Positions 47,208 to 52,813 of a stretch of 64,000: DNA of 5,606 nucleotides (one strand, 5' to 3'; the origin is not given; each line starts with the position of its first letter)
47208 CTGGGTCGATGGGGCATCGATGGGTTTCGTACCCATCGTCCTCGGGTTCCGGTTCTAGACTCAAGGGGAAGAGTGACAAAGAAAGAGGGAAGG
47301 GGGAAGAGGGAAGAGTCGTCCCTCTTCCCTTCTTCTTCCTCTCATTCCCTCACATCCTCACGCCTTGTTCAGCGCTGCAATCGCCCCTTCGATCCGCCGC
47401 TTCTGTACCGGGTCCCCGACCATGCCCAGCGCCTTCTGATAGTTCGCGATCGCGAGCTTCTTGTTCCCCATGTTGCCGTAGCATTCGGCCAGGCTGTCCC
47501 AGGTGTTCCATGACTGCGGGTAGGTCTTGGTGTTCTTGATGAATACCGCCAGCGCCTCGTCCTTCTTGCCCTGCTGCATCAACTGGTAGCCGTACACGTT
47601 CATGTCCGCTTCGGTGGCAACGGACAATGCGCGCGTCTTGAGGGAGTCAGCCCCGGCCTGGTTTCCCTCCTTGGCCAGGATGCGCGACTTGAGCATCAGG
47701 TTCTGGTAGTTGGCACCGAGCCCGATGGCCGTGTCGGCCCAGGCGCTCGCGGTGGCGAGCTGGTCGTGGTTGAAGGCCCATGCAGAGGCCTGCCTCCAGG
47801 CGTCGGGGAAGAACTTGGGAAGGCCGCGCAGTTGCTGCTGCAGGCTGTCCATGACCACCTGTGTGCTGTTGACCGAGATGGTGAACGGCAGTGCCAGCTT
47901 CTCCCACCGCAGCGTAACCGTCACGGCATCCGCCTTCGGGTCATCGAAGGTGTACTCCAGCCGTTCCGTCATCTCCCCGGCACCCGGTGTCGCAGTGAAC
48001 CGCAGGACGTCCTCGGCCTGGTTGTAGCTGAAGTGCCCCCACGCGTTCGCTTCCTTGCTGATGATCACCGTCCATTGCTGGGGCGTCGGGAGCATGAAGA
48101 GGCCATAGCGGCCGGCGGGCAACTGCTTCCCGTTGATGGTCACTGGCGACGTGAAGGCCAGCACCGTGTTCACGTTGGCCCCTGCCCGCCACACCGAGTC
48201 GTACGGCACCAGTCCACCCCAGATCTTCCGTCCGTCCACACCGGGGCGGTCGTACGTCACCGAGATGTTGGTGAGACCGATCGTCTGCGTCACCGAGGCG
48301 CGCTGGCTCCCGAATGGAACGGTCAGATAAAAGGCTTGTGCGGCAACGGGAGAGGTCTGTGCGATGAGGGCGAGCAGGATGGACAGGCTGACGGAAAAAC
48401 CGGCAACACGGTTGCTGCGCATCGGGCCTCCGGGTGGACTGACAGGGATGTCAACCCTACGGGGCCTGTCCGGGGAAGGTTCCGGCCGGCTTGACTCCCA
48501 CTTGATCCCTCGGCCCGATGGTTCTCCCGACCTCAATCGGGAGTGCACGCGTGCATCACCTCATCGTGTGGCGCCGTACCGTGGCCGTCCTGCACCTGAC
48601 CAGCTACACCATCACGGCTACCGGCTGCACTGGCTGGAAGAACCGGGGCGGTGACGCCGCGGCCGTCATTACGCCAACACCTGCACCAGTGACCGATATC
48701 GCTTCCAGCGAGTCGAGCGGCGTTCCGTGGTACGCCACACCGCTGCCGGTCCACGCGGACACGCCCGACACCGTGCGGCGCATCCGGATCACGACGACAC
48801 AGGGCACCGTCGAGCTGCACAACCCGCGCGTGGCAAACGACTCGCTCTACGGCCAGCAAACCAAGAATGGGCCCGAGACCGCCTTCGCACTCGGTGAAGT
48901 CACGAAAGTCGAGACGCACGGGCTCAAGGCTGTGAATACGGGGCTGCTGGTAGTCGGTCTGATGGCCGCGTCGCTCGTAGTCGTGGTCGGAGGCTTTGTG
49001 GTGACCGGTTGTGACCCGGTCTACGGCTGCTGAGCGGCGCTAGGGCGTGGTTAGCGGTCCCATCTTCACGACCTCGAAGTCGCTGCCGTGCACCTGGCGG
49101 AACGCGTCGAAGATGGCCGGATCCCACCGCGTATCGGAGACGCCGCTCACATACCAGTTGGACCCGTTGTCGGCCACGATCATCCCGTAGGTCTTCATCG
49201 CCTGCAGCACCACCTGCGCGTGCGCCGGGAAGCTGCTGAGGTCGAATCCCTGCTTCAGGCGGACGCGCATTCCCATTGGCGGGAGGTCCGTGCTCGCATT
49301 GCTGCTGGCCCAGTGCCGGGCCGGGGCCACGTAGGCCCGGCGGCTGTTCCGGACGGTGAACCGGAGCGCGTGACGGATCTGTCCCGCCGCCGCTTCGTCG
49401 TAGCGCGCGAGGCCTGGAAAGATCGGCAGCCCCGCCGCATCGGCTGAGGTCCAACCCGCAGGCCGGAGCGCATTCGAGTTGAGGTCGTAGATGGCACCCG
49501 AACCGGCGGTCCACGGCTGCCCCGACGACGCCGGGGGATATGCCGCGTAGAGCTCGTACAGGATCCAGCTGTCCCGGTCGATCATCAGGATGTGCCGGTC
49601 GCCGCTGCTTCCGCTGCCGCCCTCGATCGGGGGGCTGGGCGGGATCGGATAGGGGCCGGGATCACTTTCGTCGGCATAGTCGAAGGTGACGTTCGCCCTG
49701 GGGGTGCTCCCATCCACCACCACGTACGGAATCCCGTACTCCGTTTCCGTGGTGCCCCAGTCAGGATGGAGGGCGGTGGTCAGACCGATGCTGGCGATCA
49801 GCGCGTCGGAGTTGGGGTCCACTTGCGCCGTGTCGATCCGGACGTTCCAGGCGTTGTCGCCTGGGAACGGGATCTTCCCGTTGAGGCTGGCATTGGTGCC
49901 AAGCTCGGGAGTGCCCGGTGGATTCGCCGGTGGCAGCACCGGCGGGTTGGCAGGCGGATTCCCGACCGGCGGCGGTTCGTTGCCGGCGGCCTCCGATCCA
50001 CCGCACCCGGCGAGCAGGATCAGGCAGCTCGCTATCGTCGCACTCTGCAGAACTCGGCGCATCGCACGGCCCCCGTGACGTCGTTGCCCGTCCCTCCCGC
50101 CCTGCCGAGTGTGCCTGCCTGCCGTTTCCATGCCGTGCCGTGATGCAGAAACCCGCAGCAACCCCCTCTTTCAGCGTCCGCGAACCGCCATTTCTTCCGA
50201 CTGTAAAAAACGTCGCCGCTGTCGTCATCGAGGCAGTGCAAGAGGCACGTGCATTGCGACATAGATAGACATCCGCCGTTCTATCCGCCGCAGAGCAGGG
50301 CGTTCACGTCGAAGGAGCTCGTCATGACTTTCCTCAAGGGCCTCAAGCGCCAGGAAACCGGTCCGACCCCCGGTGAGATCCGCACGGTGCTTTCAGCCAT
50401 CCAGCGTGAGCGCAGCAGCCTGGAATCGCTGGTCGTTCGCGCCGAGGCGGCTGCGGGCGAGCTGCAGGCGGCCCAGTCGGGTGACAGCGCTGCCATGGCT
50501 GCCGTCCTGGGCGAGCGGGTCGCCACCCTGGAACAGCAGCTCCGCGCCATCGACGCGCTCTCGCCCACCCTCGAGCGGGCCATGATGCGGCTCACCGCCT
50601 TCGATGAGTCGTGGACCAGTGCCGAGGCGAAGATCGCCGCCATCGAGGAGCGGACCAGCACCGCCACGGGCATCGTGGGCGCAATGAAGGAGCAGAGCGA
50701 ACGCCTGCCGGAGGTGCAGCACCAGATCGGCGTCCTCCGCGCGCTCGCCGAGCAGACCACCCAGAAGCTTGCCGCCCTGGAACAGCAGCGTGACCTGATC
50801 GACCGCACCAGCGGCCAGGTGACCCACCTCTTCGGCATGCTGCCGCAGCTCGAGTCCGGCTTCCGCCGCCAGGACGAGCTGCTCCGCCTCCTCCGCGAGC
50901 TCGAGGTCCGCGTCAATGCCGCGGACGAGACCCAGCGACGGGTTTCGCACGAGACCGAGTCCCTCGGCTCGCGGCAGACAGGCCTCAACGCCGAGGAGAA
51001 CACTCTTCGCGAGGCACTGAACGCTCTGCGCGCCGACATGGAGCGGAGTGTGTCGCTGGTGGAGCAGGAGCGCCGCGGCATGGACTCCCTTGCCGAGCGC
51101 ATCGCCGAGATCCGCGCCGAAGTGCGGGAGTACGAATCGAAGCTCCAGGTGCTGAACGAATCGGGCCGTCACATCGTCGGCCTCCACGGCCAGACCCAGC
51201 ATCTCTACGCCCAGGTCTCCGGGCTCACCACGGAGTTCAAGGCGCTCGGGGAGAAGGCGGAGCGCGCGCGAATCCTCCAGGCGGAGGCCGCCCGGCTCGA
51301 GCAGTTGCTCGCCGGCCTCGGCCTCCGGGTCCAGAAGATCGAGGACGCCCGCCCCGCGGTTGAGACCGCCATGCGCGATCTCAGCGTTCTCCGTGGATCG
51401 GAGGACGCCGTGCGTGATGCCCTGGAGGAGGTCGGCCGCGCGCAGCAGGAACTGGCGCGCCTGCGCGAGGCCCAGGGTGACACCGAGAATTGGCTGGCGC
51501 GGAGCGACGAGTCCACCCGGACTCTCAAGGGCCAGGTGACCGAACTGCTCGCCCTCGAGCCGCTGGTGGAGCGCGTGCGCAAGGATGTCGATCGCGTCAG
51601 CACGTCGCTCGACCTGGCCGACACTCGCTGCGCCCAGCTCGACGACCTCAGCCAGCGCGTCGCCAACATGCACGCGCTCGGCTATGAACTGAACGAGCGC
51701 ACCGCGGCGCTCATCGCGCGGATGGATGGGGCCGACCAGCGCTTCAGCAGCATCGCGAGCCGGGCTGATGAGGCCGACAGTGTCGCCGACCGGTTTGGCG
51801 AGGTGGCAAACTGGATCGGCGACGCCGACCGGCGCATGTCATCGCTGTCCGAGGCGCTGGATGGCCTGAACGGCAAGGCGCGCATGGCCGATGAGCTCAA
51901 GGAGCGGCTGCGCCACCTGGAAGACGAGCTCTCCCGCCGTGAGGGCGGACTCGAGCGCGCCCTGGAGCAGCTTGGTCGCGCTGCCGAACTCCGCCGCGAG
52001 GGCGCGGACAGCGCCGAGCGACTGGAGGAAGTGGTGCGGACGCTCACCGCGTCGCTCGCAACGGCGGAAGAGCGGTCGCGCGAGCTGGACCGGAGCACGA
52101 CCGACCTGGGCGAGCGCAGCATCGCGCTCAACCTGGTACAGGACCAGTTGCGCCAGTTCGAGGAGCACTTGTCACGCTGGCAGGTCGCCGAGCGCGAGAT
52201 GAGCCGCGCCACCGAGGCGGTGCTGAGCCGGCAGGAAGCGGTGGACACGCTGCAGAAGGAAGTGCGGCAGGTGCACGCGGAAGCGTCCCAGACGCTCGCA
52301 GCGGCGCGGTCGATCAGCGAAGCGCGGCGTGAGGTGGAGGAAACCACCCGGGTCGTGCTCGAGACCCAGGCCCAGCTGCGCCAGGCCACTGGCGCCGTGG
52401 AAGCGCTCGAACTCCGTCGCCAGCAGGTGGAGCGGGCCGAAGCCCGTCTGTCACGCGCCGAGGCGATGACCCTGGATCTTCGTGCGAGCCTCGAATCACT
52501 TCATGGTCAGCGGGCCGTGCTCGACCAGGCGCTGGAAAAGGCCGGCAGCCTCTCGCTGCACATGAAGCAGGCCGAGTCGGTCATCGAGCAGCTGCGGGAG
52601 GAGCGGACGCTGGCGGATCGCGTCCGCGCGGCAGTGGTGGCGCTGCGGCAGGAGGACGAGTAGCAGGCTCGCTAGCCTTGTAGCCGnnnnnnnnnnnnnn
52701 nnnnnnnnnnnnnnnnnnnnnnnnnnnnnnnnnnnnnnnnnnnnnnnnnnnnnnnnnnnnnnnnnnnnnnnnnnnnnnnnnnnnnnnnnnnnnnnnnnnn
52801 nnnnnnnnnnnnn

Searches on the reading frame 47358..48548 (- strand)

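Call 50: search_protein_families(library=pfam, proteins=[window:47358-48548:-], max_evalue=0.001)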
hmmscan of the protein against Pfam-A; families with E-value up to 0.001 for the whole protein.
window:47358-48548:- (396 aa): 4 families
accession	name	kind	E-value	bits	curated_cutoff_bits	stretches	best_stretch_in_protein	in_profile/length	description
PF11138.13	DUF2911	-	1.1e-48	165.2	27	1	81-224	1-145/145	Protein of unknown function (DUF2911)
PF00515.34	TPR_1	-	8e-05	22.7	27.8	0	353-374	7-28/34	Tetratricopeptide repeat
PF13181.12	TPR_8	-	0.0005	20.5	25.7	0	350-375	4-29/34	Tetratricopeptide repeat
PF22860.2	DUF7017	-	0.00057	20.3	27.5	1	323-380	11-67/141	Domain of unknown function (DUF7017)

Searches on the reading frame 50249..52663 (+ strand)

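Call 50: search_protein_families(library=pfam, proteins=[window:50249-52663:+], max_evalue=0.001)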
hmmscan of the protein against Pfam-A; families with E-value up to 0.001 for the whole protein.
window:50249-52663:+ (804 aa): 3 families
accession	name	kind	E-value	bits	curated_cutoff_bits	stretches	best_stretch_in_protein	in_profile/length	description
PF05531.17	NPV_P10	-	2.1e-06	28.6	29.8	0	442-474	8-61/75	Nucleopolyhedrovirus P10 protein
PF10046.14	BLOC1_2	-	2.3e-05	25.1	33.4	0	147-206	30-89/96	Biogenesis of lysosome-related organelles complex-1 subunit 2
PF25762.1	HAUS1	-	0.00024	21.4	40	1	211-303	105-197/236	HAUS augmin-like complex subunit 1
